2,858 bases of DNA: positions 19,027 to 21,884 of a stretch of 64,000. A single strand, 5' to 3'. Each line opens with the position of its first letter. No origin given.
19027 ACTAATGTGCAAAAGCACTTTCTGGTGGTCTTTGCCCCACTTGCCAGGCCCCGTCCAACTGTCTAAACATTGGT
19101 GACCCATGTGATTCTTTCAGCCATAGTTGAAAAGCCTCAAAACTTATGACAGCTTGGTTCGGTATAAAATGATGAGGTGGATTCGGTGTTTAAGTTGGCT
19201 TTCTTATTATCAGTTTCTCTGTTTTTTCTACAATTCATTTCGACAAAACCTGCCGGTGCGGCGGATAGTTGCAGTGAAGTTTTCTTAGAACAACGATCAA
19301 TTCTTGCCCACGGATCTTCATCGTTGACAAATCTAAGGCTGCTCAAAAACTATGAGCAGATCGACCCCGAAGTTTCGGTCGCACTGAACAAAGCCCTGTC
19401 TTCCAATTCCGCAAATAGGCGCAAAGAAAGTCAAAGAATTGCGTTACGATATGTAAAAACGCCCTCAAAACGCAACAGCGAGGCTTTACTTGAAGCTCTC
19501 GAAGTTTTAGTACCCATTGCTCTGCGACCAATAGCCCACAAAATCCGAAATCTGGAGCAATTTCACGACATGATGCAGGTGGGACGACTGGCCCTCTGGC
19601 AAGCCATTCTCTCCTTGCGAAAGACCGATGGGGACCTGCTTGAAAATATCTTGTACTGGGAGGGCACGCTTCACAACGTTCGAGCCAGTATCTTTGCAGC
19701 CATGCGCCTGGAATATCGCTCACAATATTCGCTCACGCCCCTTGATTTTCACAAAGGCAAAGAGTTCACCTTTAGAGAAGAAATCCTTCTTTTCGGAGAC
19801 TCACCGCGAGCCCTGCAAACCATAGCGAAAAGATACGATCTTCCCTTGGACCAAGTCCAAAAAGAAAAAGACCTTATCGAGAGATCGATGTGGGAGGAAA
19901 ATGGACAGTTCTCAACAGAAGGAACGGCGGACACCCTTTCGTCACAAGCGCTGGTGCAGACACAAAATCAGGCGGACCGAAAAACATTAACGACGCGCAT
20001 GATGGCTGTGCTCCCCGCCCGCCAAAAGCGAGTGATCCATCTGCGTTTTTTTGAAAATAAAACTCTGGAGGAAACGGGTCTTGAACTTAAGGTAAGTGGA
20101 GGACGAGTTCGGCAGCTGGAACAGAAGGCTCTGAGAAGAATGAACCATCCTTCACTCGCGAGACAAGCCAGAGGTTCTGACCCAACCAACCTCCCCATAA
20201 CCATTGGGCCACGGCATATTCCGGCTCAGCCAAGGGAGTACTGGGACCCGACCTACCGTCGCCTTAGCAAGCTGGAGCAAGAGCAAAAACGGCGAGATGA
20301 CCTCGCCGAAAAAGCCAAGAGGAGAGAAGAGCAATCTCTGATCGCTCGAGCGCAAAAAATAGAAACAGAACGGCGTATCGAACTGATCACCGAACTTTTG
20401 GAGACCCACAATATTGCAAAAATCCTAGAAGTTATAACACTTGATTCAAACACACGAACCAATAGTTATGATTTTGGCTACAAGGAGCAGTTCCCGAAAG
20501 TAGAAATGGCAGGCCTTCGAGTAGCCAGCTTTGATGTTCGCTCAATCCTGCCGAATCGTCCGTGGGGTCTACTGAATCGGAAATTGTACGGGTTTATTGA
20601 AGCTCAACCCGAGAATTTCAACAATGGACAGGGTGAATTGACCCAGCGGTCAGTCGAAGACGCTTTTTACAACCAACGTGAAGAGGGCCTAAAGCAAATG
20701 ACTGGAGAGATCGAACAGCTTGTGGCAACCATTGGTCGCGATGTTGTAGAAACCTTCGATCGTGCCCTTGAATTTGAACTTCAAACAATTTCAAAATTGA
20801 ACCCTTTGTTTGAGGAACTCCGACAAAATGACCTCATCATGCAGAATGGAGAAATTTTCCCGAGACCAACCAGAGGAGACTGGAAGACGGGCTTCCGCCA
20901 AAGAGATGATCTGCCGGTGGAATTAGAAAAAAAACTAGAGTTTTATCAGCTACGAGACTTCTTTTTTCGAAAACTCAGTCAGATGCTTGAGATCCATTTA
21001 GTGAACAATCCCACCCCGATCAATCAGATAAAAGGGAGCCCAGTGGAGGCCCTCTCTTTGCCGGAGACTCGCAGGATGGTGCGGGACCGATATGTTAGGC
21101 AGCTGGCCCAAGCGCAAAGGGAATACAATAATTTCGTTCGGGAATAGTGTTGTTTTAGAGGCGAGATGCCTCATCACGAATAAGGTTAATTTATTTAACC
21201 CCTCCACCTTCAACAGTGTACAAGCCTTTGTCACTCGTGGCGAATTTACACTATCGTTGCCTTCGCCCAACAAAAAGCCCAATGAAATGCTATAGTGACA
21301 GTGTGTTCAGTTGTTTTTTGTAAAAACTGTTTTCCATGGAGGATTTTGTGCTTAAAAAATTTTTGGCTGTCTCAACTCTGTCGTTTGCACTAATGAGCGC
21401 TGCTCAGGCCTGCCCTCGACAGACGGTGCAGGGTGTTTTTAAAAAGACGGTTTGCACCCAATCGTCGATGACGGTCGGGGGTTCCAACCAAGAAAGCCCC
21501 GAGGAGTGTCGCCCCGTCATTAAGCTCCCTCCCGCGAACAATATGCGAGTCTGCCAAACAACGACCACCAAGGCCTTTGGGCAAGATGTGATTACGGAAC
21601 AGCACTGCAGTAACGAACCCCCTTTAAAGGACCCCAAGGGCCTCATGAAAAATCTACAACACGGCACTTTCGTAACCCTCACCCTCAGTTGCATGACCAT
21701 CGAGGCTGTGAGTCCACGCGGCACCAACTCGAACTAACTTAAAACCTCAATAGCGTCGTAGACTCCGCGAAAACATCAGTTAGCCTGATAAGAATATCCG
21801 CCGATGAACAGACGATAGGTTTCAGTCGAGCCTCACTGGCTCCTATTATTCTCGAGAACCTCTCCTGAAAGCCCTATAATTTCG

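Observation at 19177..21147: Sigma-70-like protein with a signal/anchor-like N-terminus and a 320-aa C-terminal extension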

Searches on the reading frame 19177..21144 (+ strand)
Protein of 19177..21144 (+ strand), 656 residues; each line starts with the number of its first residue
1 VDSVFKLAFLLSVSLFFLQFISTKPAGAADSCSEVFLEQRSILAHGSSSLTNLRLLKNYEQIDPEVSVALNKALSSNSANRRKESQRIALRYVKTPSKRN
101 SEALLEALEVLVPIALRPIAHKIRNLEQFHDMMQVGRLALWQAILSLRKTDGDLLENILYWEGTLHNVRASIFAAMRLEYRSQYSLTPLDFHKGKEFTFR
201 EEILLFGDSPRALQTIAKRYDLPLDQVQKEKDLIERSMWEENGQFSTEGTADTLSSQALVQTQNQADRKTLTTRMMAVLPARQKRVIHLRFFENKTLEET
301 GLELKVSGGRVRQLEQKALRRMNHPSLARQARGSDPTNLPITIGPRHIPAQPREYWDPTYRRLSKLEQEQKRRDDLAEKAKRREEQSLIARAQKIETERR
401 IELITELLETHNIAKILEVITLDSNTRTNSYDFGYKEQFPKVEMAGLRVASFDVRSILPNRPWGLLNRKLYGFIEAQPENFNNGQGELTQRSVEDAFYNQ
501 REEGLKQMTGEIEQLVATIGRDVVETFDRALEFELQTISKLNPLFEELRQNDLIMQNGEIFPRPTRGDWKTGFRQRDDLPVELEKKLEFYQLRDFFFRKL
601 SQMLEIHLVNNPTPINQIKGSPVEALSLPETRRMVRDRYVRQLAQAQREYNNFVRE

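Call 3: search_protein_families(library=pfam, proteins=[window:19177-21144:+], max_evalue=1)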
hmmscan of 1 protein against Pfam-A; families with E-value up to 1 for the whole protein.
window:19177-21144:+ (656 aa): 4 families
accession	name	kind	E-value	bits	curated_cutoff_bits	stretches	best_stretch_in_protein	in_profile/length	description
PF04545.22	Sigma70_r4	-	4.5e-16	58.5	24.1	1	276-322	2-48/50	Sigma-70, region 4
PF08281.18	Sigma70_r4_2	-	2.1e-05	24.5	25.7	1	274-322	6-54/54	Sigma-70, region 4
PF04542.20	Sigma70_r2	-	0.093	13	24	0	124-152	18-46/71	Sigma-70 region 2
PF06368.17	Met_asp_mut_E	-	0.23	10.3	26.6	1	371-432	5-64/441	Methylaspartate mutase E chain (MutE)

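Call 4: search_protein_families(library=ncbifam, proteins=[window:19177-21144:+], max_evalue=1)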
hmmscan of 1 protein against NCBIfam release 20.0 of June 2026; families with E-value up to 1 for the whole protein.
window:19177-21144:+ (656 aa): 46 families (the best 25 are shown)
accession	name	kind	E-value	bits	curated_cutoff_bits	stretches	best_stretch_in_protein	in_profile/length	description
NF004208.0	PRK05658.1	equivalog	4.5e-12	45.8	555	1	261-331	551-625/631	RNA polymerase sigma factor RpoD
TIGR02937.1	sigma70-ECF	superfamily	4.6e-11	42.6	42.9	1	120-323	18-162/165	sigma-70 family RNA polymerase sigma factor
TIGR02393.1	RpoD_Cterm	equivalog_domain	4.8e-10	39.5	354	1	214-330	107-232/238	RNA polymerase sigma factor RpoD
NF041931.2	MzaA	equivalog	9.9e-10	37.9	800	1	208-327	576-706/726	MZA anti-phage system associated sigma-70 family RNA polymerase sigma factor MzaA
TIGR02980.1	SigBFG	subfamily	1.4e-08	34.7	234.35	1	249-323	151-223/227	SigB/SigF/SigG family RNA polymerase sigma factor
NF006666.0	PRK09210.1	equivalog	6.7e-08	32.2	572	1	252-331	279-365/370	RNA polymerase sigma factor RpoD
NF004935.0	PRK06288.1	equivalog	1.5e-07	31.3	343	1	240-323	176-259/270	RNA polymerase sigma factor WhiG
NF005143.0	PRK06596.1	subfamily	1.9e-07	30.9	241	1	255-323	207-278/285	RNA polymerase factor sigma-32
TIGR02479.1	FliA_WhiG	subfamily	2.7e-07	30.6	189.6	1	126-323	23-220/224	FliA/WhiG family RNA polymerase sigma factor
TIGR02392.1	rpoH_proteo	equivalog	2.7e-07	30.5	323.1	1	255-323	195-265/270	RNA polymerase sigma factor RpoH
NF004562.0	PRK05901.1-4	equivalog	3.9e-07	28.9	779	1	266-332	488-550/571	RNA polymerase sigma factor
NF004207.0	PRK05657.1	equivalog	7.9e-07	28.7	394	1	212-324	194-315/329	RNA polymerase sigma factor RpoS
NF005693.0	PRK07500.1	equivalog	9.1e-07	28.3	315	1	255-328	204-278/289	RNA polymerase factor sigma-32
NF005248.0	PRK06759.1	equivalog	1.1e-06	28.5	133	1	270-323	98-151/156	RNA polymerase factor sigma-70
TIGR02983.1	SigE-fam_strep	subfamily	1.9e-06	27.8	141.55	1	261-324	94-156/162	SigE family RNA polymerase sigma factor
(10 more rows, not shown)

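Call 6: find_homologous_proteins(query=window:19177-21144:+, max_evalue=0.001)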
Query window:19177-21144:+ (656 aa): 4 proteins with E <= 0.001 among 8000 candidates.
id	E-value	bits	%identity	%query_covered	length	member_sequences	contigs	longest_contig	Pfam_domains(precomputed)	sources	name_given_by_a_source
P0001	0.0e+0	1437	100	100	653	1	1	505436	PF04545.23,PF08281.19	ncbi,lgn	-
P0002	2.1e-4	38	28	36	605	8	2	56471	PF04546.20,PF04545.23,PF00140.26,PF03979.20,PF04542.21,PF04539.23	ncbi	-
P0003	3.1e-4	38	34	20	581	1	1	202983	PF04545.23,PF00140.26,PF03979.20,PF04542.21,PF04539.23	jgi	-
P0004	6.0e-4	37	26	35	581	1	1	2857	PF04545.23,PF00140.26,PF03979.20,PF04542.21,PF04539.23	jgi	jgi:RNA polymerase primary sigma factor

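Call 7: find_encoding_contigs(protein=P0001, flank=3000, max_places=4)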
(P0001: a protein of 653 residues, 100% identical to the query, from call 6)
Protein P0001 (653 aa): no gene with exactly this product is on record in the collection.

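Call 10: find_related_loci(query=window:19186-21144:+, collection=genome_contigs, flank=10000)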
Query window:19186-21144:+ (653 aa) in genome_contigs; peptide patterns used: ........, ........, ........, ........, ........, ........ (x = any residue, [..] = any of these).
22 stretches matched a pattern, but none encodes a relative of the query by tblastn (E <= 1e-3).

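Call 21: search_protein_families(library=phrogs, proteins=[window:19186-21144:+], max_evalue=0.1)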
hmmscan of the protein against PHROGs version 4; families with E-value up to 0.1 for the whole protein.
window:19186-21144:+ (653 aa): 4 families
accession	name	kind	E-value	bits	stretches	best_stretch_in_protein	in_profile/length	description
phrog_351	-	transcription regulation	5.9e-14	52.6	1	212-388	607-746/928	RNA polymerase sigma factor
phrog_1740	-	transcription regulation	0.00038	20.1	1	258-319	151-212/567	RNA polymerase sigma factor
phrog_36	-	transcription regulation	0.0024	18.5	1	265-319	129-183/220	transcriptional regulator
phrog_3512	-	transcription regulation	0.05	14.8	0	274-319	64-109/130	sigma factor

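Call 22: search_protein_families(library=padloc, proteins=[window:19186-21144:+], max_evalue=0.1)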
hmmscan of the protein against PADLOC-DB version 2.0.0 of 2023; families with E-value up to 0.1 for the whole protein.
window:19186-21144:+ (653 aa): 1 family
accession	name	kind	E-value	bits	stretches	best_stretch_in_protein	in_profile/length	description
PDLC02203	MzaA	-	2.4e-05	20.8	1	265-326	598-662/683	-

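Call 24: find_related_loci(query=window:19186-21144:+, collection=viral_contigs, flank=5000)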
Query window:19186-21144:+ (653 aa) in viral_contigs; peptide patterns used: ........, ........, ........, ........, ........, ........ (x = any residue, [..] = any of these).
1 stretches matched a pattern, but none encodes a relative of the query by tblastn (E <= 1e-3).

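Call 25: find_related_loci(query=window:19186-21144:+, collection=metagenome_contigs, flank=8000)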
Query window:19186-21144:+ (653 aa) in metagenome_contigs; peptide patterns used: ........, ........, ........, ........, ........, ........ (x = any residue, [..] = any of these).
38 stretches matched a pattern, but none encodes a relative of the query by tblastn (E <= 1e-3).

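Call 26: search_dna_similar(query=window:19186-21144:+, collection=phages, mode=protein, max_evalue=0.001, max_rows=10)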
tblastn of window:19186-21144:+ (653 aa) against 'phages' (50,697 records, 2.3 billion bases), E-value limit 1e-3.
Records with a match: 9; places in all: 9; records where one place covers at least 80% of the query: 0.
Best place of each record, by identity: <60% 9.
By first word of the organism name: Bacteriophage 9.
By host as written in the record: - 9.
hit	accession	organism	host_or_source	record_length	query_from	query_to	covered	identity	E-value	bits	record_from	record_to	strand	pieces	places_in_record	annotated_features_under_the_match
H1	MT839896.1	Bacteriophage sp.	human fecal samples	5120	261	329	11%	46.1%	3e-5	54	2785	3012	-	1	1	record has no annotation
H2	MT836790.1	Bacteriophage sp.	human fecal samples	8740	237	329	14%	34.0%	7e-4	49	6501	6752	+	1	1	record has no annotation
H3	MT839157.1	Bacteriophage sp.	human fecal samples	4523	261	329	11%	44.7%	6e-5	52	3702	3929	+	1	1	record has no annotation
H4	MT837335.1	Bacteriophage sp.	human fecal samples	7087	261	329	11%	44.7%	1e-4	51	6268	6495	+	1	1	record has no annotation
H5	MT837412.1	Bacteriophage sp.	human fecal samples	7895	261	329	11%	44.7%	1e-4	51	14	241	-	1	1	record has no annotation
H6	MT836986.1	Bacteriophage sp.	human fecal samples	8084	272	329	9%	41.9%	4e-4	50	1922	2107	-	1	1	record has no annotation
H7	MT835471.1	Bacteriophage sp.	human fecal samples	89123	270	329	9%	39.1%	7e-4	49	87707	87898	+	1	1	record has no annotation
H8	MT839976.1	Bacteriophage sp.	human fecal samples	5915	272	329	9%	40.3%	8e-4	49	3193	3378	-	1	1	record has no annotation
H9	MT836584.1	Bacteriophage sp.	human fecal samples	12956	272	329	9%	38.7%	1e-3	49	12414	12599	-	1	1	record has no annotation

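Call 36: predict_structure(protein=window:19186-21144:+)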
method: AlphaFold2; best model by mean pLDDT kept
length: 653 residues; sequences in the alignment: 1
mean_pLDDT: 38.9   pTM: 0.20
mean pLDDT of the five models: 38.9, 38.8, 34.1, 33.1, 33.1
residues with pLDDT >= 90: 2; 70-90: 59; 50-70: 31; < 50: 561
segments of 3 or more residues with pLDDT < 50: 1-10, 12-193, 238-358, 400-491, 493-495, 497-633, 635-637, 643-647, 649-653
pLDDT, mean of each block of 10 residues (from residue 1): 40 39 29 24 26 29 40 36 34 33 33 31 36 37 35 35 35 28 26 64 73 85 87 62 32 27 31 30 27 30 36 43 34 34 31 43 79 82 69 54 35 26 24 23 22 27 30 33 40 46 43 37 35 32 30 28 29 31 33 38 32 34 44 48 46 35
secondary structure, 60 per line:
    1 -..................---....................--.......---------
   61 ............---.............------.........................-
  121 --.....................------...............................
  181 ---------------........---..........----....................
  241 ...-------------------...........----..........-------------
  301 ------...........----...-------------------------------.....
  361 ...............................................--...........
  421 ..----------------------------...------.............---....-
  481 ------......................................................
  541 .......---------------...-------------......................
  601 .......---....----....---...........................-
elements in order (helices of 4 or more, strands of 3 or more residues): H2-19 H23-42 H45-51 H61-72 H76-88 H95-119 H123-143 H150-180 H196-203 H207-216 H221-243 H263-273 H278-287 H307-317 H356-407 H410-422 H460-472 H476-479 H487-547 H579-607 H611-614 H619-622 H626-652

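Call 46: search_dna_similar(query=window:19186-21144:+, collection=plasmids, mode=protein, max_evalue=0.001, max_rows=8)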
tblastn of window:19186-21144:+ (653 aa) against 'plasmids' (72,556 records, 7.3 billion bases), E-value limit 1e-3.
Records with a match: 30; places in all: 31; records where one place covers at least 80% of the query: 0.
Best place of each record, by identity: <60% 30.
By first word of the organism name: Novosphingobium 7; Paracoccus 5; Sinorhizobium 4; Microvirga 2; Rhizobium 2; Acaryochloris 1; Subdoligranulum 1; Nonomuraea 1; Sphingomonas 1; Tistrella 1; and 5 more.
By predicted mobility (MOB-suite, as given by PLSDB): non-mobilizable 21; conjugative 6; mobilizable 3.
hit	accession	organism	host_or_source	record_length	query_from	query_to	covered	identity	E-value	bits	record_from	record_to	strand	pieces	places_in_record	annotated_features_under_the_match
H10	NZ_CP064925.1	Acaryochloris marina S15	cell culture,surface of Pikea pinnata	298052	32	349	49%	24.8%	4e-5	55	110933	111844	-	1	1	sigma-70 family RNA polymerase sigma factor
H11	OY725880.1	Subdoligranulum variabile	-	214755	125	329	31%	29.2%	2e-5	56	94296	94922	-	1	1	none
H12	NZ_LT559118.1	Nonomuraea gerenzanensis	-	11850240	126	329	31%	28.2%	1e-5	57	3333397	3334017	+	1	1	none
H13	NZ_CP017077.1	Novosphingobium resinovorum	single cell,soil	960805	125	329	31%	27.3%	4e-6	58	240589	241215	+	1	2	rpoD: RNA polymerase sigma factor RpoD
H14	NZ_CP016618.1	Microvirga ossetica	Vicia alpestris,cell culture,nodules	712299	125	330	32%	26.2%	1e-6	60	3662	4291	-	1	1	rpoD: RNA polymerase sigma factor RpoD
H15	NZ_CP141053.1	Paracoccus denitrificans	-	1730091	125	329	31%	26.0%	8e-6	57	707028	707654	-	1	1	none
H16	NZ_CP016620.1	Microvirga ossetica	Vicia alpestris,cell culture,nodules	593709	125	330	32%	25.7%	3e-6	59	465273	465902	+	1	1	rpoD: RNA polymerase sigma factor RpoD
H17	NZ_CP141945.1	Novosphingobium sp. RL4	Rheum palmatum L.,Single ...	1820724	213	350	21%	31.9%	1e-6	60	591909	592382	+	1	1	none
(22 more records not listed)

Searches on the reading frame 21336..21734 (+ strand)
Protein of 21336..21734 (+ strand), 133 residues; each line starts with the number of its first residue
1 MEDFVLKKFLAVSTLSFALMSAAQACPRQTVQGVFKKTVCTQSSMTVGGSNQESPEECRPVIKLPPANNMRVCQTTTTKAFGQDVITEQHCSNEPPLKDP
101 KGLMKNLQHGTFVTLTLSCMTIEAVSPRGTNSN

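Call 21: search_protein_families(library=phrogs, proteins=[window:21336-21734:+], max_evalue=0.1)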
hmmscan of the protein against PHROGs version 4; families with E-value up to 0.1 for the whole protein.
window:21336-21734:+ (133 aa): 0 families

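Call 22: search_protein_families(library=padloc, proteins=[window:21336-21734:+], max_evalue=0.1)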
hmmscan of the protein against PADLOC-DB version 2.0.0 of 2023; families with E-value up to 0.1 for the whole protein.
window:21336-21734:+ (133 aa): 0 families

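Call 35: list_cluster_members(proteins=[P0001, window:21336-21734:+])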
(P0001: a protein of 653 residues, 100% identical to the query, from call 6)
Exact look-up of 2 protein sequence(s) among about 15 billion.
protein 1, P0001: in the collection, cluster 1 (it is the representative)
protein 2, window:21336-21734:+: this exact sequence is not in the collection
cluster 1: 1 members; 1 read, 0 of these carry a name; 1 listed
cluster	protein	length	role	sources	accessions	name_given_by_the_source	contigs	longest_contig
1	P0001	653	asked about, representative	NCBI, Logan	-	-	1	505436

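Call 45: search_protein_families(library=pfam, proteins=[window:21336-21734:+], max_evalue=0.01)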
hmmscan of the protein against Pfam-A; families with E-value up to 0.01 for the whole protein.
window:21336-21734:+ (133 aa): 0 families
